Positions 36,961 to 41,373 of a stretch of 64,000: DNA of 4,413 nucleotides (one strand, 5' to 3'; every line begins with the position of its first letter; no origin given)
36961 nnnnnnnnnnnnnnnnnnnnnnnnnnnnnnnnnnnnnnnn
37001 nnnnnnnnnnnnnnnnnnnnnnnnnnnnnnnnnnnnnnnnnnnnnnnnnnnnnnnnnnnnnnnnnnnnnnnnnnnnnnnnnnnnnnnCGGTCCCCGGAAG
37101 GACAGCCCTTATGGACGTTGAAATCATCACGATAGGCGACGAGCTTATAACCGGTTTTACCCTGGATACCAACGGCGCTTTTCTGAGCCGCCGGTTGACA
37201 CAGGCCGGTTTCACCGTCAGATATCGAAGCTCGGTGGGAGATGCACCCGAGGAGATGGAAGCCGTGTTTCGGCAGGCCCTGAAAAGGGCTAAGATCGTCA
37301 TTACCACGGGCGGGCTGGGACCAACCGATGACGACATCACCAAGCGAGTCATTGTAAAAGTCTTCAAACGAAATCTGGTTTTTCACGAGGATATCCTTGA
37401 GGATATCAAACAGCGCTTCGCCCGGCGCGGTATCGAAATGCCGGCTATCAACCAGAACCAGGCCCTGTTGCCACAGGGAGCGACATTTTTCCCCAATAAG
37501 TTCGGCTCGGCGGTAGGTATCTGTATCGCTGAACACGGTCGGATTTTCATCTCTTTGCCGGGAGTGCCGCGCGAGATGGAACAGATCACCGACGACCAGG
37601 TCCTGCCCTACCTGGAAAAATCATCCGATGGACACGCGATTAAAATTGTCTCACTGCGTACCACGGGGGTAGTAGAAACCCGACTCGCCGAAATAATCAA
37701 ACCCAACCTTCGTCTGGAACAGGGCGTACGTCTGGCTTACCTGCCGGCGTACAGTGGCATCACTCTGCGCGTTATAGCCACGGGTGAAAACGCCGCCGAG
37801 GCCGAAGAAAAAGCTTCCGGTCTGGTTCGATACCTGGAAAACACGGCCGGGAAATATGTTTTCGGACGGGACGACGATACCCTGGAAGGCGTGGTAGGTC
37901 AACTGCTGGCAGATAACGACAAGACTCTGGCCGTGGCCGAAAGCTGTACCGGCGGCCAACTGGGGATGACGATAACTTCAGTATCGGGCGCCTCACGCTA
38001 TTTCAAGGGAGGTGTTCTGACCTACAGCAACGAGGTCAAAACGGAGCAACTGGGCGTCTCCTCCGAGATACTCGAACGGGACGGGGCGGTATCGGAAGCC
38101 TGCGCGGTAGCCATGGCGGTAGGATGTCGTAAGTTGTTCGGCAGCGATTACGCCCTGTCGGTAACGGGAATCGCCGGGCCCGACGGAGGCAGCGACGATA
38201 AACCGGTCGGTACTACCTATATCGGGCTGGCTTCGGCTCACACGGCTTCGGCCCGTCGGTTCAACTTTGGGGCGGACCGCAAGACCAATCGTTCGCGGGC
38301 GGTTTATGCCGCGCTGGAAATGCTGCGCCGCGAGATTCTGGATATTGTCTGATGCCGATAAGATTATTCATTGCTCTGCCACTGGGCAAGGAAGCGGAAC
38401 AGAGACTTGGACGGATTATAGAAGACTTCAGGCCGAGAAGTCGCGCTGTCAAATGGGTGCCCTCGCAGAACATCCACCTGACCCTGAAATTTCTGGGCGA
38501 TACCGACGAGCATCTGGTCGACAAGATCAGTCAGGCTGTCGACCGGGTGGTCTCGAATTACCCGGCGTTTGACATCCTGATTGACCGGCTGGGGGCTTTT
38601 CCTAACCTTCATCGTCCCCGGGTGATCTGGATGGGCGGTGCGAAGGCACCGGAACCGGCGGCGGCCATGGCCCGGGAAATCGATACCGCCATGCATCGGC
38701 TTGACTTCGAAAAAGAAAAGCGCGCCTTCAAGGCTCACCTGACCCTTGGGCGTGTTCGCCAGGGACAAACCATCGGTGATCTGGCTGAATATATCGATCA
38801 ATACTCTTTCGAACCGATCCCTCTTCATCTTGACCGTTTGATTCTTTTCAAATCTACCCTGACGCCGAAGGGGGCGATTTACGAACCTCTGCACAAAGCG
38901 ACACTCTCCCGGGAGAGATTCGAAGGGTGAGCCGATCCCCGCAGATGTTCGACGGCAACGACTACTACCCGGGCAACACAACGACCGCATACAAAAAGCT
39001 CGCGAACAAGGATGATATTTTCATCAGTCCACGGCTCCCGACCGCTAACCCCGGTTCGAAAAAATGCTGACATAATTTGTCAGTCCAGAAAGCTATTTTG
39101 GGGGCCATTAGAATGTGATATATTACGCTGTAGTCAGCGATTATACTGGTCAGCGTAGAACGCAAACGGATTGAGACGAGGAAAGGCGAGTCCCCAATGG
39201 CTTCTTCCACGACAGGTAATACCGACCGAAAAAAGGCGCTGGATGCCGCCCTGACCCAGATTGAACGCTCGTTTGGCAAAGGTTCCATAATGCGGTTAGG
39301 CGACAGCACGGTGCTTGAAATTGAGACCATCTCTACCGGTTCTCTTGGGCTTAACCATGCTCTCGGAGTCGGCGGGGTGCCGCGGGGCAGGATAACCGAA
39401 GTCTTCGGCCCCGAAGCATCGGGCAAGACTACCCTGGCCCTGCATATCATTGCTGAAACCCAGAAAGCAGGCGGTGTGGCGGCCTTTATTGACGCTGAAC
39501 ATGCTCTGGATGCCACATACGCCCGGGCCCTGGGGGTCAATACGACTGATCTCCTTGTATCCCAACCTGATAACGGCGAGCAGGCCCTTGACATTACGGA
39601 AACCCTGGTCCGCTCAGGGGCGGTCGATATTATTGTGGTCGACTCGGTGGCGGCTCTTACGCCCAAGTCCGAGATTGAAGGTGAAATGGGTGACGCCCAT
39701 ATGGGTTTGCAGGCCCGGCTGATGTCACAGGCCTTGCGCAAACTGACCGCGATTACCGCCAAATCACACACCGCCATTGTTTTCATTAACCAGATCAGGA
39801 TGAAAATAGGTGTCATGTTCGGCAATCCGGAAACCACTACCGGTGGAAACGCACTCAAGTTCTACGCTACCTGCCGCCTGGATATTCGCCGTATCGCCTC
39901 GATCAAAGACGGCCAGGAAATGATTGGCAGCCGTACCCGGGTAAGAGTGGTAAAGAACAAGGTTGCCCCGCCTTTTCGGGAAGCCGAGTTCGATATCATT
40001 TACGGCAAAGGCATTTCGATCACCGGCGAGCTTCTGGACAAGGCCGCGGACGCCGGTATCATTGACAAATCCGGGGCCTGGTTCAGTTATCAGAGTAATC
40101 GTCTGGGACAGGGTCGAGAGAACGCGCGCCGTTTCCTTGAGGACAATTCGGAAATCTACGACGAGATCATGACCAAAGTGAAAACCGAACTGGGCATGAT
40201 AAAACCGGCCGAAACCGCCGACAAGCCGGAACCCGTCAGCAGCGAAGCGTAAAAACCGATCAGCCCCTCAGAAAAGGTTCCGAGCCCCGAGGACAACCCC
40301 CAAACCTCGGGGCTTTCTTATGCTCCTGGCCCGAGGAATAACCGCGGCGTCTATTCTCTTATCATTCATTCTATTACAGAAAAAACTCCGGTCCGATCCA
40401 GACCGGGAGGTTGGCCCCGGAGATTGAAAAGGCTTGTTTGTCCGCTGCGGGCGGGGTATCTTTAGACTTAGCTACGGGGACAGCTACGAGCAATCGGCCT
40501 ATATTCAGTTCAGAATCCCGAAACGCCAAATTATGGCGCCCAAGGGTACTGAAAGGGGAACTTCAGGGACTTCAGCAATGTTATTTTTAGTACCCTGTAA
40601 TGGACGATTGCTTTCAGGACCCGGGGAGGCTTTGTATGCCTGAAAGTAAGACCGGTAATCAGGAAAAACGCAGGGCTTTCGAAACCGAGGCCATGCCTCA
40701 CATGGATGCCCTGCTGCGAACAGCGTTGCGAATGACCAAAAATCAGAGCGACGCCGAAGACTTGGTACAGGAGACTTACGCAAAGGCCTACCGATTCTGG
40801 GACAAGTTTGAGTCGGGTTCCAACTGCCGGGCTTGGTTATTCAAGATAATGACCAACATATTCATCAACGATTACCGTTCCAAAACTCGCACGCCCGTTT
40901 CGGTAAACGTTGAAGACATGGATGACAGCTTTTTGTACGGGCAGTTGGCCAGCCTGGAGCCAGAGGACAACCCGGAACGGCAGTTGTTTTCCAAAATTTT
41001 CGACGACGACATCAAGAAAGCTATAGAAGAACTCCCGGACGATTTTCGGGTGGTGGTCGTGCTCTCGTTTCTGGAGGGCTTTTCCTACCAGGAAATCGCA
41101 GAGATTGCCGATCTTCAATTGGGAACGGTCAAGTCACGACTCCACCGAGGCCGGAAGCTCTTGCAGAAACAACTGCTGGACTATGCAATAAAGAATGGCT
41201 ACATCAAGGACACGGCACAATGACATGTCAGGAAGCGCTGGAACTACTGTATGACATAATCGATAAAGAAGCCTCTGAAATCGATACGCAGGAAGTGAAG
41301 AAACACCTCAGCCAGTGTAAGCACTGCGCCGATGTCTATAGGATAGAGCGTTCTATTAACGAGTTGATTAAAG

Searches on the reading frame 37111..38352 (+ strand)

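Call 27: search_protein_families(library=pfam, proteins=[window:37111-38352:+], max_evalue=0.00001)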
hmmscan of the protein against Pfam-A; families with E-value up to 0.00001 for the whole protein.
window:37111-38352:+ (413 aa): 3 families
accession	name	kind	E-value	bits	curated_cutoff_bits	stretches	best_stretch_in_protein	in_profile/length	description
PF02464.23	CinA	-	1.3e-57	194.2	23.5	1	256-408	2-154/155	Competence-damaged protein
PF00994.29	MoCF_biosynth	-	2.7e-34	118.4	26.6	1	4-169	1-143/144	Probable molybdopterin binding domain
PF18146.6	CinA_KH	-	3.1e-11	43.6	27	1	182-252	4-73/73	Damage-inducible protein CinA KH domain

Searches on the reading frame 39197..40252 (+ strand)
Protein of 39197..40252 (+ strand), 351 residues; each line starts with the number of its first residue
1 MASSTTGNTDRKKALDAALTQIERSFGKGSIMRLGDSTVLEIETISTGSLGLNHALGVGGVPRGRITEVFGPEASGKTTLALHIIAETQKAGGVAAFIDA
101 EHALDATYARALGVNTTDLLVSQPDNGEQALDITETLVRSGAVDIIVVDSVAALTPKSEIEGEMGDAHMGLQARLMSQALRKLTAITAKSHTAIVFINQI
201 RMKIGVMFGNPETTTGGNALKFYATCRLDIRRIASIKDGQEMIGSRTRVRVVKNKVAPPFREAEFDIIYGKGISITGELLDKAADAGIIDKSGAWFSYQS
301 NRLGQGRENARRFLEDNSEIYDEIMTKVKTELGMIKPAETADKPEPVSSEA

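Call 27: search_protein_families(library=pfam, proteins=[window:39197-40252:+], max_evalue=0.00001)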
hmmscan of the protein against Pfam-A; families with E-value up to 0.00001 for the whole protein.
window:39197-40252:+ (351 aa): 4 families
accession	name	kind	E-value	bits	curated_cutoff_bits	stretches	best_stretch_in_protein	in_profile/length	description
PF00154.27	RecA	-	1.9e-140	467.2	27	1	13-274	1-262/262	recA bacterial DNA recombination protein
PF21096.2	RecA_C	-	6.1e-24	84.4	27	1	277-332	1-56/57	RecA C-terminal domain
PF08423.17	Rad51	-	1.1e-10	41.7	22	1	42-232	5-211/244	Rad51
PF06745.19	ATPase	-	9.4e-06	25.6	26.6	0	46-119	2-77/231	KaiC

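Call 55: list_cluster_members(proteins=[P0001, window:39197-40252:+])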
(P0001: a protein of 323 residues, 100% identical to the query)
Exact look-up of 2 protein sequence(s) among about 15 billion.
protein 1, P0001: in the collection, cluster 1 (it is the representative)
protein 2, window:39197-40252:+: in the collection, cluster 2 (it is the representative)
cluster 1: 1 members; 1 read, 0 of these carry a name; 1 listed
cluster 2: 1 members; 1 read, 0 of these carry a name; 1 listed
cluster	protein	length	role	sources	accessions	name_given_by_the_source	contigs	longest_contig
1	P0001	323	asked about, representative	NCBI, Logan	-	-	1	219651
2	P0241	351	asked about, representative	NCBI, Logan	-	-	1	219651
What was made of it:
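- Tried and rejected: The cluster look-up gave no organism name (call 55).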

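Call 56: find_encoding_contigs(protein=P0241, flank=1000, max_places=3)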
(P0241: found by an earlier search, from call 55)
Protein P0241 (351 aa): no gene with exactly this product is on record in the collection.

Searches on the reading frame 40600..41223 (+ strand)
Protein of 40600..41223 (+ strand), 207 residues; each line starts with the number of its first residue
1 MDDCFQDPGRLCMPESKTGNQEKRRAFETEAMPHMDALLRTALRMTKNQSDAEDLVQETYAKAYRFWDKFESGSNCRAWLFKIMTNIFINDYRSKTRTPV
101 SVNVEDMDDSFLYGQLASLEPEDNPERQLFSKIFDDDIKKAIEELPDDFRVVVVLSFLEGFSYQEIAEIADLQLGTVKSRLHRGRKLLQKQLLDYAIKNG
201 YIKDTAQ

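Call 35: search_protein_families(library=pfam, proteins=[window:40600-41223:+], max_evalue=0.0001)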
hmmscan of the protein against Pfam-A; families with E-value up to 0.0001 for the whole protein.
window:40600-41223:+ (207 aa): 5 families
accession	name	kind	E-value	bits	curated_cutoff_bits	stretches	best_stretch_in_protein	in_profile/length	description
PF04542.20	Sigma70_r2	-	1.1e-16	60.8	24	1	34-98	5-71/71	Sigma-70 region 2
PF08281.18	Sigma70_r4_2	-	3.6e-16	59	25.7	1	137-188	3-54/54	Sigma-70, region 4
PF04545.22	Sigma70_r4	-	1.9e-10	40.5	24.1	1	141-189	1-49/50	Sigma-70, region 4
PF22029.2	PhyR_sigma2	-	5.4e-07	30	27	1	33-84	3-54/55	Sigma2 domain of PhyR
PF07638.17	Sigma70_ECF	-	6.1e-06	26.7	21.1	1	16-192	11-183/185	ECF sigma factor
